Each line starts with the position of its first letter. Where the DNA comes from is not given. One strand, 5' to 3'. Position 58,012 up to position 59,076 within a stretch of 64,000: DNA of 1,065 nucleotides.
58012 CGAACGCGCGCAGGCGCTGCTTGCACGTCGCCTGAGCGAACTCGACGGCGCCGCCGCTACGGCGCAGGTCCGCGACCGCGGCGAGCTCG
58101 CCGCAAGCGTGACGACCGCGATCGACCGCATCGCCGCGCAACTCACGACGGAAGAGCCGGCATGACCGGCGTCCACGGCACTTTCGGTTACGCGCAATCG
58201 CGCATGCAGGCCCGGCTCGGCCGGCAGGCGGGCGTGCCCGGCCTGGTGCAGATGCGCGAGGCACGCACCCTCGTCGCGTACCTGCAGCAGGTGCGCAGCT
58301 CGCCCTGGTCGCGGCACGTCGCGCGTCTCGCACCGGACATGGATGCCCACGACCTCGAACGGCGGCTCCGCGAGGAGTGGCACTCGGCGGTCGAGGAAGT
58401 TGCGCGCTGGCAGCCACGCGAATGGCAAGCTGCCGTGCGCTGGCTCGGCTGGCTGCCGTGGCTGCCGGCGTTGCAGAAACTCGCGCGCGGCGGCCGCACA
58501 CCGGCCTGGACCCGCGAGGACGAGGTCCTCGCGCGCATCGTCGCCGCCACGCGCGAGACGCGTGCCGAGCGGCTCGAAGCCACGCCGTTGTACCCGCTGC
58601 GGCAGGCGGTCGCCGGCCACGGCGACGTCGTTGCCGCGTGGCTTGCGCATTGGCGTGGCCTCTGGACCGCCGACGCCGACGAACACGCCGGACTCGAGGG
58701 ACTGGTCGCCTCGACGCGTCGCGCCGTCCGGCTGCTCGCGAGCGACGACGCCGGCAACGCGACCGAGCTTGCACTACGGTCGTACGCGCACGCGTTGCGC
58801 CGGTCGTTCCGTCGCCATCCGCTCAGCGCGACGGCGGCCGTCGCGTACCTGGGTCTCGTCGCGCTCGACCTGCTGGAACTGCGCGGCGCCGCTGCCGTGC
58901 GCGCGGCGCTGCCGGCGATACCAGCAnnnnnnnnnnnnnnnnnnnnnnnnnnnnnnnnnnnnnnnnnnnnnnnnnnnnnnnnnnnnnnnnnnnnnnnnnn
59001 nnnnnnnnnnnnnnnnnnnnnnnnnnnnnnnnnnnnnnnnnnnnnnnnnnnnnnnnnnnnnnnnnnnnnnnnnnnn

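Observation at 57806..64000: V/A-type rotary ATPase operon with non-canonical gene order in a proteobacterial housekeeping context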

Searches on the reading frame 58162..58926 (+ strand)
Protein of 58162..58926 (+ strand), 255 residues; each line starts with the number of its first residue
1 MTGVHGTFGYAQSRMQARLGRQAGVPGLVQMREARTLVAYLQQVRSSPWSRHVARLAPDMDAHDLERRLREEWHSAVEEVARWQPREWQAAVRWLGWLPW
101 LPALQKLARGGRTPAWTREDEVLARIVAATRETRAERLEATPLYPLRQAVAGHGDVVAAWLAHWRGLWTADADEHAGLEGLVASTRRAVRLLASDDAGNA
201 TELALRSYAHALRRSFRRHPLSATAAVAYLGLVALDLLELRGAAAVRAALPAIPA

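Call 4: search_protein_families(library=pfam, proteins=[window:58162-58926:+], max_evalue=1)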
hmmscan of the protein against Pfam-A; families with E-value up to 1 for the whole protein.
window:58162-58926:+ (255 aa): 0 families

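Call 5: search_protein_families(library=ncbifam, proteins=[window:58162-58926:+], max_evalue=1)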
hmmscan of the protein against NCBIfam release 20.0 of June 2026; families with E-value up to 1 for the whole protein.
window:58162-58926:+ (255 aa): 1 family
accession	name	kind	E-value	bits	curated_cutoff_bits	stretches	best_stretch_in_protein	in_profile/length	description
TIGR01880.1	Ac-peptdase-euk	subfamily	0.2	10.3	338.6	1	54-81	275-302/401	N-acyl-aliphatic-L-amino acid amidohydrolase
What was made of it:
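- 58162..58929 (+): Shortened d (bacterial C, AC39) rotor-adaptor subunit, 255 aa against about 322-350 aa in solved enzymes. It has no Pfam or NCBIfam hit itself (calls 4, 5).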

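Call 8: find_homologous_proteins(query=window:58162-58926:+, max_evalue=0.001)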
Query window:58162-58926:+ (255 aa): 259 proteins with E <= 0.001 among 8000 candidates; the best 120 are listed.
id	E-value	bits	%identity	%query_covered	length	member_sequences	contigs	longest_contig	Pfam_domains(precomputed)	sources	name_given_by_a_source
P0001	2.4e-158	543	100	100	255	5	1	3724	-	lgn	-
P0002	1.2e-139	482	89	100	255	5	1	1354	-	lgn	-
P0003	2.2e-125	436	82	100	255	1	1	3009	-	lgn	-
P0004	7.6e-109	381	72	100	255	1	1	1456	-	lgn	-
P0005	2.1e-106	373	72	100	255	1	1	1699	-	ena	-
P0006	9.9e-95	335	65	98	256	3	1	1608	-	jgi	jgi:hypothetical protein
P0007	3.7e-76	274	58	100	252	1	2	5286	-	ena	-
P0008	1.2e-75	273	59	96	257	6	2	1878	-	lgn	-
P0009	2.2e-75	272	57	98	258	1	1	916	-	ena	-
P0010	3.4e-75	271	59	95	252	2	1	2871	-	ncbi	-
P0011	2.0e-74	269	57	98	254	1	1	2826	-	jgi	jgi:hypothetical protein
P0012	1.6e-73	266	56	98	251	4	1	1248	-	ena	-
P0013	1.7e-73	266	56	98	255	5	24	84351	-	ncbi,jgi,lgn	-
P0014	8.7e-73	263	56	98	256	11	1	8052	-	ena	-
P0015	2.0e-72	262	55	98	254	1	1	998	-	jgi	jgi:hypothetical protein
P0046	1.3e-65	240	57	93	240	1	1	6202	-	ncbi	-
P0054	2.4e-63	232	50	90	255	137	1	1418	-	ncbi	-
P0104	1.6e-56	210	50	88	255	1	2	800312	-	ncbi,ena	-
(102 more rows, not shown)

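Call 10: find_encoding_contigs(protein=P0001, flank=10000, max_places=4)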
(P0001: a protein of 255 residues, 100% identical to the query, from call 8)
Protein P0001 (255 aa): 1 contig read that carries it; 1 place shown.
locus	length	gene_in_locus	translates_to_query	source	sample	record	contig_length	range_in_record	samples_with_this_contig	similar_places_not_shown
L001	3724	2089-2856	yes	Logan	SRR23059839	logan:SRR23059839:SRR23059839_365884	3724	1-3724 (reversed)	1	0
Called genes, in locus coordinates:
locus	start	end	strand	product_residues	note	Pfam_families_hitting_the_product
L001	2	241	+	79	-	?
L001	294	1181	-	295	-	PF01177:Asp_Glu_race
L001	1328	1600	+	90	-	PF07238:PilZ (weak)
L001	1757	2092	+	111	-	-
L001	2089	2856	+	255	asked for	-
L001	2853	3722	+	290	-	?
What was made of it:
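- Tried and rejected: Only a 3.7-kb Logan contig carries the identical d gene (call 10), so the operon could not be read past the window end in this genome.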

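Call 12: find_encoding_contigs(protein=P0104, flank=10000, max_places=2)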
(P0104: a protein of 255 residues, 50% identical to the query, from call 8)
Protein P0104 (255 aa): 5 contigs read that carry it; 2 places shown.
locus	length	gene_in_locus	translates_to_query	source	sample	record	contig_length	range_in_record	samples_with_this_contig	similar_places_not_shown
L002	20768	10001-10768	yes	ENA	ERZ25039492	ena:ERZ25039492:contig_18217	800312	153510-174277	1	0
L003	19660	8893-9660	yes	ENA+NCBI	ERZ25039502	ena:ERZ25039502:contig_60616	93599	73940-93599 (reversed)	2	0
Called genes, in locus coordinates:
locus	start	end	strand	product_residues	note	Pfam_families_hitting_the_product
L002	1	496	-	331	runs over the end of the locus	PF04563:RNA_pol_Rpb2_1, PF04561:RNA_pol_Rpb2_2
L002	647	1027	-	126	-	PF16320:Ribosomal_L12_N, PF00542:Ribosomal_L12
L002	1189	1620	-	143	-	PF00466:Ribosomal_L10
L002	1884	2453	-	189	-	PF00687:Ribosomal_L1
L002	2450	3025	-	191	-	PF03946:Ribosomal_L11_N, PF00298:Ribosomal_L11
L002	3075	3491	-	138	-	PF02357:NusG, PF00467:KOW (weak)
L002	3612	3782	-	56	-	PF00584:SecE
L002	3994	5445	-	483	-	PF00009:GTP_EFTU, PF03144:GTP_EFTU_D2, PF03143:GTP_EFTU_D3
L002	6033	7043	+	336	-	PF00248:Aldo_ket_red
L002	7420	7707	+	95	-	PF03741:TerC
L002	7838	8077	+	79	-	PF03741:TerC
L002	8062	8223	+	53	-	-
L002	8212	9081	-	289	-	PF01177:Asp_Glu_race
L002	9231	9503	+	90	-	PF07238:PilZ (weak)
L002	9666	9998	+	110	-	-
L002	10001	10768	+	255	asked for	-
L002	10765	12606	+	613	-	PF01496:V_ATPase_I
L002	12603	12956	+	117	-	PF00137:ATP-synt_C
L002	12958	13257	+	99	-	PF01990:ATP-synt_F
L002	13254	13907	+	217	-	-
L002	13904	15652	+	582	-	PF02874:ATP-synt_ab_N, PF16886:ATP-synt_ab_Xtn, PF00006:ATP-synt_ab, PF22919:ATP-synt_VA_C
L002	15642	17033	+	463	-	PF02874:ATP-synt_ab_N (weak), PF00006:ATP-synt_ab, PF22919:ATP-synt_VA_C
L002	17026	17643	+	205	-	PF01813:ATP-synt_D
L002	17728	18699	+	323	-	PF01040:UbiA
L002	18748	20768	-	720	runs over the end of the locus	PF11854:MtrB_PioB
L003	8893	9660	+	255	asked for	-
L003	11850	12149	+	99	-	PF01990:ATP-synt_F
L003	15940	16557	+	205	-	PF01813:ATP-synt_D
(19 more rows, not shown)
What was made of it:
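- Checked: Pfam gene calls on syntenic relatives show EF-Tu and ribosomal-protein genes upstream of the same AKR-TerC-MurI-PilZ block (call 12).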

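Call 13: find_encoding_contigs(protein=P0013, flank=10000, max_places=2)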
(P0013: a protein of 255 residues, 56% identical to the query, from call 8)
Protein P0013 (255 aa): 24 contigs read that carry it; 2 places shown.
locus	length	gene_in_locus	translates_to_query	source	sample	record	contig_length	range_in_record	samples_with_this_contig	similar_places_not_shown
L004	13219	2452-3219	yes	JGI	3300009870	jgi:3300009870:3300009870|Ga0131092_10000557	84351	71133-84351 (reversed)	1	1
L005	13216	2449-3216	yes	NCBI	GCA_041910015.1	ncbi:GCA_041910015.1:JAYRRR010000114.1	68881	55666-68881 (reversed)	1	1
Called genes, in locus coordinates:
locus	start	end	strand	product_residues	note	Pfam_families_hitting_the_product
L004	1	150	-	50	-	?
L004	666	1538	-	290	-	PF01177:Asp_Glu_race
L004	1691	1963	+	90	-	PF07238:PilZ (weak)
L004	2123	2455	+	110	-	-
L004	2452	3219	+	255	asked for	-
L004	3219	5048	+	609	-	PF01496:V_ATPase_I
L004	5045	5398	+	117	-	PF00137:ATP-synt_C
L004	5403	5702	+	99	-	-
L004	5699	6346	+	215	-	-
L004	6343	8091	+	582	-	PF02874:ATP-synt_ab_N, PF16886:ATP-synt_ab_Xtn, PF00006:ATP-synt_ab, PF22919:ATP-synt_VA_C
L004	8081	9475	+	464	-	PF00006:ATP-synt_ab, PF22919:ATP-synt_VA_C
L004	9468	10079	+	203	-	PF01813:ATP-synt_D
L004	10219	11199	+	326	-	PF01040:UbiA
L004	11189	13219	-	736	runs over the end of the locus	PF11854:MtrB_PioB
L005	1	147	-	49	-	?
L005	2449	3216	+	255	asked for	-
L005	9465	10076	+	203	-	PF01813:ATP-synt_D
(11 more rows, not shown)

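Call 14: find_related_loci(query=A1, collection=genome_contigs, flank=10000)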
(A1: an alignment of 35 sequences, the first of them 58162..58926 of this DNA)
Query A1 (255 aa) in genome_contigs; peptide patterns used: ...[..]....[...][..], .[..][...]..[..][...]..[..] (x = any residue, [..] = any of these).
108 stretches matched a pattern; 52 encode a relative of the query (tblastn E <= 1e-3); 52 distinct loci.
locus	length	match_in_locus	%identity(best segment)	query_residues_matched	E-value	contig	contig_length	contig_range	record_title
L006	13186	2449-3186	55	1-247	5e-77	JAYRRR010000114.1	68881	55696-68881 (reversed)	MAG: Steroidobacteraceae bacterium isolate XM1_ASGE3bin.34 k141_796229, whole genome shotgun sequence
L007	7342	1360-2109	56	1-250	2e-73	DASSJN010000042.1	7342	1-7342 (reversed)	MAG TPA_asm: Steroidobacteraceae bacterium isolate SMAG_U1116 k141_233739, whole genome shotgun sequence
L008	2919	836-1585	56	1-250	2e-71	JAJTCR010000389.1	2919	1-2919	MAG: Steroidobacteraceae bacterium isolate C_No_T20_C_bin.109 scaffold_56704, whole genome shotgun sequence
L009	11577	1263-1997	56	6-250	7e-69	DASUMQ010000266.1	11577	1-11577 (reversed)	MAG TPA_asm: Steroidobacteraceae bacterium isolate SMAG_U1577 k141_1090080, whole genome shotgun sequence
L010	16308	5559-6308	53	6-255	6e-68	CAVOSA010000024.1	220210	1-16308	MAG: uncultured Gammaproteobacteria bacterium isolate MFD00032.bin.2.79 genome assembly, contig: contig_32910, whole gen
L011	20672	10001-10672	51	6-229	7e-60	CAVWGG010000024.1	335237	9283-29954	MAG: uncultured Gammaproteobacteria bacterium isolate MFD04716.bin.2.92 genome assembly, contig: contig_49849, whole gen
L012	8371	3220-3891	52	6-229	2e-59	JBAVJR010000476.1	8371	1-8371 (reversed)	MAG: Steroidobacteraceae bacterium isolate MFD04396_ilm_asm_bin7 k127_69491, whole genome shotgun sequence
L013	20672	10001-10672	51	6-229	5e-59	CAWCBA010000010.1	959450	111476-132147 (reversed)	MAG: uncultured Gammaproteobacteria bacterium isolate MFD09779.bin.1.338 genome assembly, contig: contig_7606, whole gen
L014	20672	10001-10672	50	6-229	9e-59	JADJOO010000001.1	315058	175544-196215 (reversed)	MAG: Proteobacteria bacterium isolate Fred_18-Q3-R57-64_BAT3C.617 tig00007999-10-3168160, whole genome shotgun sequence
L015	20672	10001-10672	49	6-229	4e-58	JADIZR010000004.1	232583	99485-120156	MAG: Proteobacteria bacterium isolate AalW_18-Q3-R10-53_BAT3C.245 tig00010748-10-2328670, whole genome shotgun sequence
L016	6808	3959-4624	52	8-229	7e-58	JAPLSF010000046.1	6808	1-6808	MAG: Proteobacteria bacterium isolate LacPavin_0920_SED3_MAG_66_26 LacPavin_0920_SED3_scaffold_1430435, whole genome sho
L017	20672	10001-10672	49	6-229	8e-58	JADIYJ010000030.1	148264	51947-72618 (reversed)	MAG: Proteobacteria bacterium isolate AalE_18-Q3-R2-46_BAT3C.357 tig00264441-10-1485390, whole genome shotgun sequence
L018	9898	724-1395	52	6-229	4e-57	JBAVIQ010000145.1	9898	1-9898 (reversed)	MAG: Steroidobacteraceae bacterium isolate MFD04666_ilm_asm_bin11 k127_100187, whole genome shotgun sequence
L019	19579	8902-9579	50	6-229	2e-55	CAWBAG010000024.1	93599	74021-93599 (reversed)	MAG: uncultured Gammaproteobacteria bacterium isolate MFD02809.bin.2.83 genome assembly, contig: contig_60616, whole gen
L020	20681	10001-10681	48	2-229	1e-55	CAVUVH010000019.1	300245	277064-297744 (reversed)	MAG: uncultured Gammaproteobacteria bacterium isolate MFD03899.bin.2.171 genome assembly, contig: contig_37, whole genom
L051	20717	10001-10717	39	8-246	2e-32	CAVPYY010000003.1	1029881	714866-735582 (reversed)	MAG: uncultured Gammaproteobacteria bacterium isolate MFD09964.bin.2.5 genome assembly, contig: contig_13513, whole geno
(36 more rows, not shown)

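Call 17: predict_structure(alignment_id=A1)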
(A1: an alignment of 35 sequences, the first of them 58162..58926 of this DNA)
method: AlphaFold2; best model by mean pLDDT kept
length: 255 residues; sequences in the alignment: 35
mean_pLDDT: 87.4   pTM: 0.87
mean pLDDT of the five models: 87.4, 87.3, 86.7, 86.7, 85.4
residues with pLDDT >= 90: 128; 70-90: 105; 50-70: 16; < 50: 6
segments of 3 or more residues with pLDDT < 50: 1-3, 253-255
pLDDT, mean of each block of 10 residues (from residue 1): 59 87 72 85 90 89 88 96 94 96 91 88 88 89 93 92 96 93 93 73 88 93 95 93 81 49
secondary structure, 60 per line:
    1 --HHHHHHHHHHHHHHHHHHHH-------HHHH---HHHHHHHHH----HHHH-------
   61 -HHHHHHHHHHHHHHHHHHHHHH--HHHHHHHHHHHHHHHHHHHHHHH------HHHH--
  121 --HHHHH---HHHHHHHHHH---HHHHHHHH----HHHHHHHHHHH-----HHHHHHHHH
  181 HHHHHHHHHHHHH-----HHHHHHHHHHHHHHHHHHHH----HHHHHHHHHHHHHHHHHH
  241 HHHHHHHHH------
elements in order: H3-22 H30-33 H37-45 H50-53 H62-83 H86-108 H115-118 H123-127 H131-140 H144-151 H156-166 H172-193 H199-218 H223-249
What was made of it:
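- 58162..58929 (+): The AlphaFold model has pLDDT 87.4 and pTM 0.87 and is all-helical with six long helices (call 17).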

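Call 19: fold_search(model_id=the predicted structure, library=pdb)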
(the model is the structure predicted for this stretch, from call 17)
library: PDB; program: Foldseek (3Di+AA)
matches with E <= 10: 211; with E <= 0.001: 1
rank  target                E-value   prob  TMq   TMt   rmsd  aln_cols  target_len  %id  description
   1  8eau_d                8.8e-04  1.00  0.63  0.52   8.4       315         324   10  Yeast VO in complex with Vma21p (released 2022-11-02)
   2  6o7u_d                1.7e-03  1.00  0.67  0.53   5.3       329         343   10  Saccharomyces cerevisiae V-ATPase Stv1-VO (released 2019-04-03)
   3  8eas_d                1.9e-03  1.00  0.61  0.48   6.7       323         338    9  Yeast VO in complex with Vma12-22p (released 2022-11-02)
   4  9cfc_Q                5.3e-03  1.00  0.51  0.42   9.3       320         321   12  Cryo-EM structure of human kidney V-ATPase state 2 (released 2025-08-06)
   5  9cf8_Q                7.0e-03  1.00  0.54  0.46   8.8       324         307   13  Cryo-EM structure of human kidney V-ATPase state 1 (released 2025-08-06)
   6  6o7t_d                1.7e-02  1.00  0.65  0.55   6.9       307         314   11  Saccharomyces cerevisiae V-ATPase Vph1-VO (released 2019-04-03)
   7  5tj5_P                3.0e-02  1.00  0.54  0.51   9.3       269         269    6  Atomic model for the membrane-embedded motor of a eukaryotic V-ATPase (released 2016-10-26)
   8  6wlw_Q                3.7e-02  1.00  0.57  0.44   7.5       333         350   11  The Vo region of human V-ATPase in state 1 (focused refinement) (released 2020-11-11)
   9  6wm3_Q                7.3e-02  1.00  0.54  0.42   7.4       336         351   12  Human V-ATPase in state 2 with SidK and ADP (released 2020-11-11)
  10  8ywt_M                8.3e-02  1.00  0.60  0.50   6.0       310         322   17  The isolated Vo domain of V/A-ATPase from Thermus thermophilus. (released 2024-12-04)
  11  6xby_d                1.3e-01  1.00  0.55  0.45   7.7       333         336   10  Cryo-EM structure of V-ATPase from bovine brain, state 2 (released 2020-08-19)
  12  6vq6_d                1.5e-01  0.96  0.45  0.35  10.4       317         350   13  Mammalian V-ATPase from rat brain - composite model of rotational state 1 bound to ADP and SidK (built from focused re (released 2020-03-18)
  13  6xbw_d                2.4e-01  0.99  0.59  0.46   7.2       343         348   10  Cryo-EM structure of V-ATPase from bovine brain, state 1 (released 2020-08-19)
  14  3tgo_A                7.9e-01  0.12  0.16  0.18  23.8       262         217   16  Crystal structure of the E. coli BamCD complex (released 2011-09-28)
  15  6w2q                  8.3e-01  0.18  0.19  0.23  19.9       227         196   13  Junction 34, DHR53-DHR4 (released 2020-04-15)
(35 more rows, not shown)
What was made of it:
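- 58162..58929 (+): The 13 best Foldseek PDB matches are all V-ATPase subunit d (yeast, human, bovine, rat) or Thermus subunit d (8ywt_M), with probability 0.96-1.00 and TMq 0.45-0.67 (call 19).
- Closest known: Thermus thermophilus V/A-ATPase. Same: The Thermus d subunit is among the fold matches of ORF2 (call 19).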

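Call 20: search_solved_structures(query=A1, max_evalue=10, show_alignments=2)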
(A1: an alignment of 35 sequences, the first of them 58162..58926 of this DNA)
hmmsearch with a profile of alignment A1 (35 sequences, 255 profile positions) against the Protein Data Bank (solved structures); distinct sequences matched with E-value up to 10: 4.
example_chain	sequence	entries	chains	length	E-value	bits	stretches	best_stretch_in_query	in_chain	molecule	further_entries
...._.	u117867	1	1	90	0.18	14.8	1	14-77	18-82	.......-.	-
6ugm_M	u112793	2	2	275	0.95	12.5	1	127-241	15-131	Histone-lysine N-methyltransferase, H3 lysine-4 specific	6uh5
4uer_4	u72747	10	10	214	1.2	12.2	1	8-67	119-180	ES1 | 40S ribosomal protein S1-A | Small ribosomal subunit protein eS1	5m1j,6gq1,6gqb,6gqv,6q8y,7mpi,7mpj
5i4l_S1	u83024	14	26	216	1.2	12.1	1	8-67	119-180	40S ribosomal protein S1-A | Small ribosomal subunit protein eS1A | RPS1A isoform 1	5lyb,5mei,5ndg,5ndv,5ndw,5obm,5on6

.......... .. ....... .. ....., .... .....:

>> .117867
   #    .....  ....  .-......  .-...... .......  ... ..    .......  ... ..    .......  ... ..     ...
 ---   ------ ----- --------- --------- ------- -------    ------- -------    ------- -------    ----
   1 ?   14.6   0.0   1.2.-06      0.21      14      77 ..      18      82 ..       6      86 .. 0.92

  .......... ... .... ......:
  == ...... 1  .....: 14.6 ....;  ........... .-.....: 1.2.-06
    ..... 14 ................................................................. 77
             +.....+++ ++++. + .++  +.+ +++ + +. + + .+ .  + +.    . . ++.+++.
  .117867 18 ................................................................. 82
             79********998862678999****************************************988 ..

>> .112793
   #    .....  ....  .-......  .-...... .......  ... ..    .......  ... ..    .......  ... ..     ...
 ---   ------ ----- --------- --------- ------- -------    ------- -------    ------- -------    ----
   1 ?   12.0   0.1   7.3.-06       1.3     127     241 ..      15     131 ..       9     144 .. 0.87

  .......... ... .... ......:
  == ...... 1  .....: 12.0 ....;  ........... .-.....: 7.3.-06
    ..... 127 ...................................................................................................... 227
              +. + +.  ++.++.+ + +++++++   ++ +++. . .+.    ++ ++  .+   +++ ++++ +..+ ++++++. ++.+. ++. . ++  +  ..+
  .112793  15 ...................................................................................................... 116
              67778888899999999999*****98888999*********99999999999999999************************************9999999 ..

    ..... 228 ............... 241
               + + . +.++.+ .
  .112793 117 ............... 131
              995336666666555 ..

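Call 40: search_protein_representatives(alignment_id=A1)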
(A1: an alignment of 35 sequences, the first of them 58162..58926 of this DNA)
Query: 35 sequences, 255 profile positions. Proteins with E-value up to 0.001 (for the whole library): 752; up to 1e-10: 613; up to 1e-30: 325. The best 150 are listed.
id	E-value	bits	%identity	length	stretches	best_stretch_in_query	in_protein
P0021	6.8e-104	363.6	-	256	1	1-252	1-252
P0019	1.1e-98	346.5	-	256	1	2-254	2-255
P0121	1.8e-92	326.2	-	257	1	1-251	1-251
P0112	9.7e-86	304.1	-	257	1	3-253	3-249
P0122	3.6e-76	272.8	-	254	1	1-252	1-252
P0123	5.2e-74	265.7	-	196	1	60-253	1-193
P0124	2.0e-67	244.1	-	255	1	5-253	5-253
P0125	7.3e-64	232.4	-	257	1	2-252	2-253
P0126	2.0e-61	224.4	-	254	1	7-252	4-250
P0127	2.7e-58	214.2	-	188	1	1-144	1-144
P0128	4.6e-58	213.4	-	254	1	5-250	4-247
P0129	1.3e-57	211.9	-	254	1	6-254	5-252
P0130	4.8e-57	210.1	-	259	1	4-252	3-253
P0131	3.4e-56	207.3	-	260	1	5-251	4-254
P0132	5.6e-56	206.6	-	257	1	4-253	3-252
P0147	3.2e-52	194.3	-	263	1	6-252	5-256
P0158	7.9e-51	189.7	-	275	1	4-253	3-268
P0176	1.1e-48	182.7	-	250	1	9-250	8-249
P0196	3.8e-47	177.7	-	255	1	6-253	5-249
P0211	4.1e-46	174.3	-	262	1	4-251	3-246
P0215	9.5e-46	173.1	-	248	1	7-251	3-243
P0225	8.6e-45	169.9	-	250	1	5-251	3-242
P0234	3.6e-44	167.9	-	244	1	6-252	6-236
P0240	1.1e-43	166.3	-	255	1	6-249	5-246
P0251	8.0e-43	163.5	-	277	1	9-250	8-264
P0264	3.9e-42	161.2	-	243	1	5-250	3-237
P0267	6.1e-42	160.6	-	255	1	6-252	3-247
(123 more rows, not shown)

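Call 41: list_cluster_members(proteins=[P0124, P0131, P0147, P0158, P0176, P0196, P0215, P0234, P0251, P0267])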
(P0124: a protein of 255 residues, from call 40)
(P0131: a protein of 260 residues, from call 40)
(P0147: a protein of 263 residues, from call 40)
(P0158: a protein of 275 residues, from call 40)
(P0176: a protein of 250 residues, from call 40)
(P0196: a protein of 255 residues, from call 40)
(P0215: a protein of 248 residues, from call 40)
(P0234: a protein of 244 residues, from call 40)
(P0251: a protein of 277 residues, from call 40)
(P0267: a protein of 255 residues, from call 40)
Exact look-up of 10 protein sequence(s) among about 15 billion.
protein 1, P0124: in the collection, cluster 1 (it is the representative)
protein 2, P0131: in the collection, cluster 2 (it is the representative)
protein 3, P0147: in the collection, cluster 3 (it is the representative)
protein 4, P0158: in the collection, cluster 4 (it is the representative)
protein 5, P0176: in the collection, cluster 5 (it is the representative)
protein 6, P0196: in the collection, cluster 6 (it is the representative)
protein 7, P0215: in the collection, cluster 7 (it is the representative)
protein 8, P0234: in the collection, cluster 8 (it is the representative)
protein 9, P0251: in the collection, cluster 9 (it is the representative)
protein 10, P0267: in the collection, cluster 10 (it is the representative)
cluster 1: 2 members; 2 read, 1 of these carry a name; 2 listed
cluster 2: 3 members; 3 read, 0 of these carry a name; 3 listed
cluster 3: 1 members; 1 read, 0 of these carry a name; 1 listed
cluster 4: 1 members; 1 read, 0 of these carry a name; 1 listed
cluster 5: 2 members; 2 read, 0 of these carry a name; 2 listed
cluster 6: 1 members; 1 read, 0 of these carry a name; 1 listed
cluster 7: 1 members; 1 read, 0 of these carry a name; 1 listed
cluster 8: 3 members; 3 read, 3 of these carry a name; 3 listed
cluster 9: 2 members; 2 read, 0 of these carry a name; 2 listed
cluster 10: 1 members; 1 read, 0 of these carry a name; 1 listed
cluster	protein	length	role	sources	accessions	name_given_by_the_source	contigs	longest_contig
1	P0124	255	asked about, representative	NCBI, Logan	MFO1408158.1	MAG: hypothetical protein U1F08_11585 [Steroidobacteraceae bacterium]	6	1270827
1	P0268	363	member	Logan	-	-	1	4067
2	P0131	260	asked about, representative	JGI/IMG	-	-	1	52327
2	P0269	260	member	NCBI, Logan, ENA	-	-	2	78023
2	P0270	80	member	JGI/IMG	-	-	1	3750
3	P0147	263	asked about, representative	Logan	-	-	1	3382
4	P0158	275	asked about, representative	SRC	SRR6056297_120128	-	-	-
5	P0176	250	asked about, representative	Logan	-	-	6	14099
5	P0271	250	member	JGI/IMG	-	-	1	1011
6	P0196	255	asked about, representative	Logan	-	-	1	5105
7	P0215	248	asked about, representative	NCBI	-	-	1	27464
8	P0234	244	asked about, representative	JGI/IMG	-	hypothetical protein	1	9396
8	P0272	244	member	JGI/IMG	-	hypothetical protein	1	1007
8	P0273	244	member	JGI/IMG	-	hypothetical protein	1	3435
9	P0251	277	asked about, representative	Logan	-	-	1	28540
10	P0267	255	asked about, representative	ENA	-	-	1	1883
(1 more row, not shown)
